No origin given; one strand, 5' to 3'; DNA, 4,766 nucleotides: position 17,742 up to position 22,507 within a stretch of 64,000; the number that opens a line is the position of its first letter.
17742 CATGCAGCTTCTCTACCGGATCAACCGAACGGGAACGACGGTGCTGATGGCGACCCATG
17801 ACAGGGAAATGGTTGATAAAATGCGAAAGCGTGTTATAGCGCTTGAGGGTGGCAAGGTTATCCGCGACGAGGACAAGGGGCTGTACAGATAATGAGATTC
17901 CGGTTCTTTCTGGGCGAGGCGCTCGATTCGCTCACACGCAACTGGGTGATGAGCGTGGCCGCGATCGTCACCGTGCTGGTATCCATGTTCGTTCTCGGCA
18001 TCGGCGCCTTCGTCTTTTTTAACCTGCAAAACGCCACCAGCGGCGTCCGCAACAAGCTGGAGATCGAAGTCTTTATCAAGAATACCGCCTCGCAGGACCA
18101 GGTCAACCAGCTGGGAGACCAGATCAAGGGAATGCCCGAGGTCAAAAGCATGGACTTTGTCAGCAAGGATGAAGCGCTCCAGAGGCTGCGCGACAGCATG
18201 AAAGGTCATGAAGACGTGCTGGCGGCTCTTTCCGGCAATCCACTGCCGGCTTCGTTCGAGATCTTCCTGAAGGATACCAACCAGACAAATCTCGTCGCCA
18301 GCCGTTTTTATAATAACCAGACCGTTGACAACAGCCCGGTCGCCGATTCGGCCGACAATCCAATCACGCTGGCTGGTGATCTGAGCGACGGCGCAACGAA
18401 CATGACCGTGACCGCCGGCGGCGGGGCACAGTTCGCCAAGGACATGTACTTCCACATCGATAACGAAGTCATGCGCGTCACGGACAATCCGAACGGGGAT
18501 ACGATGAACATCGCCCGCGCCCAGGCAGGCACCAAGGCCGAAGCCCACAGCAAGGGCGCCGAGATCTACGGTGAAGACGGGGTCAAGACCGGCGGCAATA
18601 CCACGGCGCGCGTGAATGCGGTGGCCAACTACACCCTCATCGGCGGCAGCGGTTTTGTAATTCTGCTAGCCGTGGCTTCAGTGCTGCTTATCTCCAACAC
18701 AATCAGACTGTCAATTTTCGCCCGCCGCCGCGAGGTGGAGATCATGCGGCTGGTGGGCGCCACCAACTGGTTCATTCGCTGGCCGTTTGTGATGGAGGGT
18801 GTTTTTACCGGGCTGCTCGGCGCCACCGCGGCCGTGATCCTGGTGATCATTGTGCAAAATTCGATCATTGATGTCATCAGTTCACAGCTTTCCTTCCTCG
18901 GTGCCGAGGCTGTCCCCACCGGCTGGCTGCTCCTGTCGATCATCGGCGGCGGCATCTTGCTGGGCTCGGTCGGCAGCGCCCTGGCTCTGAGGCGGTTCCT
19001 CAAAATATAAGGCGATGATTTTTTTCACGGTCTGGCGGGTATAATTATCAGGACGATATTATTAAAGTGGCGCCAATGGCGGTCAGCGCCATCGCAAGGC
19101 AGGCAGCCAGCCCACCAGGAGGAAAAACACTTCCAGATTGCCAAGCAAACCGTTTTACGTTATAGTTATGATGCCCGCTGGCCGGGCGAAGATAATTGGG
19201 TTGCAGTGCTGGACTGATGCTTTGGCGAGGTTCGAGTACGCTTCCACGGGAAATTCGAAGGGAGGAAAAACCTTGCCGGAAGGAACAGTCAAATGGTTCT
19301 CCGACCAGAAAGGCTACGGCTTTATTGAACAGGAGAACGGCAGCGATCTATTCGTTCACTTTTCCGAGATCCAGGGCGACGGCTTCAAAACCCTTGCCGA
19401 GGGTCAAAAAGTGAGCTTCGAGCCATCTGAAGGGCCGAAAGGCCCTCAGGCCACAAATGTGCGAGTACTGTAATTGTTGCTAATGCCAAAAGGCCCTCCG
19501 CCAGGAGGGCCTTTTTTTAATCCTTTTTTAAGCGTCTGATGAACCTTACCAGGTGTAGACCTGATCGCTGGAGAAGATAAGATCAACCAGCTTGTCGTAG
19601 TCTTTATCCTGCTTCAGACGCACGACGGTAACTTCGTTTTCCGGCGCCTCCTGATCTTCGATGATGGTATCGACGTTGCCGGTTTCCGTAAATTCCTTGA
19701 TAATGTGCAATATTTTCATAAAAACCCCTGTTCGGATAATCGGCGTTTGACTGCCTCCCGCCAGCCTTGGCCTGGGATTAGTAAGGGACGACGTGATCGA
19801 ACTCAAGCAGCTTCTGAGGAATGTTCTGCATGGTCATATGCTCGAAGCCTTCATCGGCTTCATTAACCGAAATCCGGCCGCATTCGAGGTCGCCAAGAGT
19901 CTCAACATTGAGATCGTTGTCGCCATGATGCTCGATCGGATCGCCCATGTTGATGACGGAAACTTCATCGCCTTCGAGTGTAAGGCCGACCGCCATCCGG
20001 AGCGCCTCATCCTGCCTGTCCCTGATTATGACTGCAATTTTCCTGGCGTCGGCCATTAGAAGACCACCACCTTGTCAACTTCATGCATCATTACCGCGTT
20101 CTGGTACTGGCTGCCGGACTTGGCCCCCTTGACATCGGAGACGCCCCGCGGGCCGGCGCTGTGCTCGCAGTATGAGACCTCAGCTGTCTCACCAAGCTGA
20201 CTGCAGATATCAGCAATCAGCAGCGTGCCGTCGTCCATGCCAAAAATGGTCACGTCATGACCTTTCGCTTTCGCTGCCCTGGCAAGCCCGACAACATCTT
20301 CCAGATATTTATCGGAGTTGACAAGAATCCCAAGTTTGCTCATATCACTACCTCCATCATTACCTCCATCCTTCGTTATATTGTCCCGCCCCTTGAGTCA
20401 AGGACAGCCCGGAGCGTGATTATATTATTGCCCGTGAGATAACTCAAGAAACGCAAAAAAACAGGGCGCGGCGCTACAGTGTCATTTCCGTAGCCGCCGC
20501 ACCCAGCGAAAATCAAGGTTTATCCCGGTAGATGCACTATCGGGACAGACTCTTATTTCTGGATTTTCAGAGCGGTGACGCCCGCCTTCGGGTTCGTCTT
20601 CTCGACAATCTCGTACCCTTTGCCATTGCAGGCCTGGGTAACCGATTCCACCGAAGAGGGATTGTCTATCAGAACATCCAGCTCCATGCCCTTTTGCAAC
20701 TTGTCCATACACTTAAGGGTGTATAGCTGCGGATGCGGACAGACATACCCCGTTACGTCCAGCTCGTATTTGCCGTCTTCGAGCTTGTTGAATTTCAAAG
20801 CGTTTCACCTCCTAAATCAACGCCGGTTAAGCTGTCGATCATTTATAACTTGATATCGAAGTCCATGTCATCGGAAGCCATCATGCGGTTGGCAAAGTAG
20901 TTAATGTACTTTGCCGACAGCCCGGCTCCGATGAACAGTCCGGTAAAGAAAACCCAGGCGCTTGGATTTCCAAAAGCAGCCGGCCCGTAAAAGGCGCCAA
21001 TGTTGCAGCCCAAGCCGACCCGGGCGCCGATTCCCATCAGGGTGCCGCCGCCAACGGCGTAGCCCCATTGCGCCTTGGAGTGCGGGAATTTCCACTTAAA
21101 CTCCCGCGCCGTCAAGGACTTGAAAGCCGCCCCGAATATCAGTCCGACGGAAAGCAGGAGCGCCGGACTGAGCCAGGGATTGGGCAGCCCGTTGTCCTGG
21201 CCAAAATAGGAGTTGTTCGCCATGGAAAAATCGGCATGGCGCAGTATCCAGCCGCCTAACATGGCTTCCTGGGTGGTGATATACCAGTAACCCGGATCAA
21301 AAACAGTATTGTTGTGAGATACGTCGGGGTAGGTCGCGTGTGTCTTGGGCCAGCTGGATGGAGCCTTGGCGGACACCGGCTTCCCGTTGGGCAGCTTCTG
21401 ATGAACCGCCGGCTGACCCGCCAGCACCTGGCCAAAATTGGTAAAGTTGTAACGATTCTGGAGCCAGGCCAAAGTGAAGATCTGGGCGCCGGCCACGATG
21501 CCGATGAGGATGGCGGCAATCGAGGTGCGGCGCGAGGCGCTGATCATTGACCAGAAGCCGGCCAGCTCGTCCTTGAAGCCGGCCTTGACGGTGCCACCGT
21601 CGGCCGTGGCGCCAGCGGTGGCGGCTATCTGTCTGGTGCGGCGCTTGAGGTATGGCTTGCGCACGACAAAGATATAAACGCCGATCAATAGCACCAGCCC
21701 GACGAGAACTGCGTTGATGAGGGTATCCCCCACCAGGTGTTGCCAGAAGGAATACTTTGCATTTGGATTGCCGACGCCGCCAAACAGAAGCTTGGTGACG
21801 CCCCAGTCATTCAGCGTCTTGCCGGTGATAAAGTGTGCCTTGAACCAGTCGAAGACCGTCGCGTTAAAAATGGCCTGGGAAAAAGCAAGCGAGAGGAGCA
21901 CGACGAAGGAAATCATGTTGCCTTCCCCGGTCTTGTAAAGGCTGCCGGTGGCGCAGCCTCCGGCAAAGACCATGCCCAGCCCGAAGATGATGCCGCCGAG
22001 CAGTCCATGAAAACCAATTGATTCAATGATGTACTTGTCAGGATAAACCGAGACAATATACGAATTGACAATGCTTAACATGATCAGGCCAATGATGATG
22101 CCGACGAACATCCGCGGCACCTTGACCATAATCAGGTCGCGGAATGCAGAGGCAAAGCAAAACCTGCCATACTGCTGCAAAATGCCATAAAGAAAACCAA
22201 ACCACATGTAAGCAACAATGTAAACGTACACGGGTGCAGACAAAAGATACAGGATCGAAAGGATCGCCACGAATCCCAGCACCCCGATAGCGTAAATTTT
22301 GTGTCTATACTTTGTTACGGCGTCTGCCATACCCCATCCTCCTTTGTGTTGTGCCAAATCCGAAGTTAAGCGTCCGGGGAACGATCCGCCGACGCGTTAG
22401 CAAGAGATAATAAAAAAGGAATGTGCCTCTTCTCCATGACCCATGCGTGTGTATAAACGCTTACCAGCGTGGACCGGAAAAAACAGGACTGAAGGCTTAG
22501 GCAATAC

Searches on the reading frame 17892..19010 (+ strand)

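Call 40: search_protein_families(library=pfam, proteins=[window:17892-19010:+], max_evalue=0.00001)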
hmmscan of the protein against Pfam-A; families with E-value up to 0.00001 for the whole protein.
window:17892-19010:+ (372 aa): 2 families
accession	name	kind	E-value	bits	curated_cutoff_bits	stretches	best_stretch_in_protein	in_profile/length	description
PF18075.7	FtsX_ECD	-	1.1e-23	84.1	23.5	1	56-146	1-94/96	FtsX extracellular domain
PF02687.27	FtsX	-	1.3e-17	64.4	25.5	1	255-372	3-118/120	FtsX-like permease C-terminal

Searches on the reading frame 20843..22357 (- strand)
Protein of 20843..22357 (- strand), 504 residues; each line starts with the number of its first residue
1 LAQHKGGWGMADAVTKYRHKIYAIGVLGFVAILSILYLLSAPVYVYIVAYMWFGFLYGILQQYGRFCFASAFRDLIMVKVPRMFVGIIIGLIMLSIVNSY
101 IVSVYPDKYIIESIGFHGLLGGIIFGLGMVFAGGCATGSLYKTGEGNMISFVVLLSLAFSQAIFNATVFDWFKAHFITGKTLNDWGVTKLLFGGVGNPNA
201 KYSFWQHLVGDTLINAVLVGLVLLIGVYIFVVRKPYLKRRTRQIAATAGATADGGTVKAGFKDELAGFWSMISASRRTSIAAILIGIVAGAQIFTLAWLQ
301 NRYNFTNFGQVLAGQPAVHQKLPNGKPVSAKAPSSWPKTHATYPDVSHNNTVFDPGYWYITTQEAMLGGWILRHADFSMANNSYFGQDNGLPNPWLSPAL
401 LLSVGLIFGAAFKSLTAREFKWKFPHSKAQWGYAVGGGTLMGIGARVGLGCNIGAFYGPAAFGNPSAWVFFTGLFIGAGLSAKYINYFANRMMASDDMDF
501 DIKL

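Call 40: search_protein_families(library=pfam, proteins=[window:20843-22357:-], max_evalue=0.00001)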
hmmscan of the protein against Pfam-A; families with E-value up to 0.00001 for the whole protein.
window:20843-22357:- (504 aa): 1 family
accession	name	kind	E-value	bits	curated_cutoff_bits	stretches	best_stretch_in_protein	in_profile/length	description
PF04143.19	Sulf_transp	-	5e-39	135.1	27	2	373-479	214-309/310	Sulphur transport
